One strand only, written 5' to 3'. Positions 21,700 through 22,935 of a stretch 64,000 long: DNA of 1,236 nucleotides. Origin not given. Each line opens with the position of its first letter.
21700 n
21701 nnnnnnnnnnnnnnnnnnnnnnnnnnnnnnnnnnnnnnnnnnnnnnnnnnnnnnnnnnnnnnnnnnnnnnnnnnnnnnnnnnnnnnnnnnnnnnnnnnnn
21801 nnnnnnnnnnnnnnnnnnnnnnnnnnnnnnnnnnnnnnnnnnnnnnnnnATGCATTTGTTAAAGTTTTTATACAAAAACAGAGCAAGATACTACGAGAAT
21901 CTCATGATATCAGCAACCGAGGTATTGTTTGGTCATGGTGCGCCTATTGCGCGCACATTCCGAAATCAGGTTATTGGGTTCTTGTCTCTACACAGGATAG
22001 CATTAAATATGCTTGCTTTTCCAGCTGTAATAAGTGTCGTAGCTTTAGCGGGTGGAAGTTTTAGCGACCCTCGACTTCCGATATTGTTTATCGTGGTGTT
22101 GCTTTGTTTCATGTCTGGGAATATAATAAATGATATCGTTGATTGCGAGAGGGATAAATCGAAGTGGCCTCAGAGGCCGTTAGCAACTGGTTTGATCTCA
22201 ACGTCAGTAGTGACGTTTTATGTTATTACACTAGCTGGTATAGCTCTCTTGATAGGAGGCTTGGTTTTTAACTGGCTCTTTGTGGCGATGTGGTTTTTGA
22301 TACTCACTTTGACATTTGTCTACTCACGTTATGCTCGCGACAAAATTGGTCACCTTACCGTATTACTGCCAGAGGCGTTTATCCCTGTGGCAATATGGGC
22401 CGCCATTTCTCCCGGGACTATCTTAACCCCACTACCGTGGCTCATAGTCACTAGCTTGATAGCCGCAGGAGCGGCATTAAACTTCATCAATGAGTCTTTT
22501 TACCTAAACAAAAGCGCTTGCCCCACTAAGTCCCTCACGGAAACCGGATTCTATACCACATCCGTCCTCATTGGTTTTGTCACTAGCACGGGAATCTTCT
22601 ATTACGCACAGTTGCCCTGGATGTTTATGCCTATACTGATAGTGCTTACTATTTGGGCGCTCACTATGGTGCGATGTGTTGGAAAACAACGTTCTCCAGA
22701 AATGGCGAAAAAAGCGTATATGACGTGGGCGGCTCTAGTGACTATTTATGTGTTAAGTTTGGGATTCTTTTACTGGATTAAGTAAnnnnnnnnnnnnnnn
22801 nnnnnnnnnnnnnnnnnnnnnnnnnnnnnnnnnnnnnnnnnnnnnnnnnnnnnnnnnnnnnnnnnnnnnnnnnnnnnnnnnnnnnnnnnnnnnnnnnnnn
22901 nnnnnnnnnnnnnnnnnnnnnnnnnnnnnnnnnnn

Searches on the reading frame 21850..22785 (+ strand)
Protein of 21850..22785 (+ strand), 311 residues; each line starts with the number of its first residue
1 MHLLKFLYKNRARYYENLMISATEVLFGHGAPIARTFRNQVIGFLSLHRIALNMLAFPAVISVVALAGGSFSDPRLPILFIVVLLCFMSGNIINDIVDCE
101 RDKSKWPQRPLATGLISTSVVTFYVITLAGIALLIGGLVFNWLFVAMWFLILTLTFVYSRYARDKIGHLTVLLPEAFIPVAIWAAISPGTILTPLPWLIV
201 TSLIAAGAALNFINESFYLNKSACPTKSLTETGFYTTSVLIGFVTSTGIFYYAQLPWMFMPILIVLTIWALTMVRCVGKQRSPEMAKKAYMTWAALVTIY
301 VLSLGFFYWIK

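Call 12: search_protein_families(library=pfam, proteins=[window:21850-22785:+])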
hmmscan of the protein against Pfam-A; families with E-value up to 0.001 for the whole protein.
window:21850-22785:+ (311 aa): 1 family
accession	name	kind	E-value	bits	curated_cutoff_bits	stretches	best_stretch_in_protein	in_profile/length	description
PF01040.23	UbiA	-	1.2e-24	87.4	34.2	1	56-294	2-248/250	UbiA prenyltransferase family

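Call 41: search_protein_families(library=ncbifam, proteins=[window:21850-22785:+], max_evalue=0.00001)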
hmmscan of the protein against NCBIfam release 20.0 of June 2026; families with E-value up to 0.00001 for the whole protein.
window:21850-22785:+ (311 aa): 6 families
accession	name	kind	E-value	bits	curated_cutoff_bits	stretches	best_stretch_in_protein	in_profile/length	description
NF009523.0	PRK12884.1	equivalog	8.5e-14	51.4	269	1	41-160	4-122/279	prenyltransferase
NF009522.0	PRK12883.1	equivalog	2.1e-11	43.8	353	1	69-187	31-149/279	geranylgeranylglycerol-phosphate geranylgeranyltransferase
NF009521.0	PRK12882.1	equivalog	6.7e-10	38.7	296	1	40-161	4-125/280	geranylgeranylglycerol-phosphate geranylgeranyltransferase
NF006088.0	PRK08238.1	equivalog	1.1e-07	30.9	351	1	43-162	197-316/482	UbiA family prenyltransferase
NF035940.1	prenyl_rel_EboC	equivalog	1.6e-07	31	250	1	45-164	3-128/292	UbiA-like protein EboC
NF005742.0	PRK07566.1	equivalog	8.8e-06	25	313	0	84-159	77-150/315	chlorophyll synthase ChlG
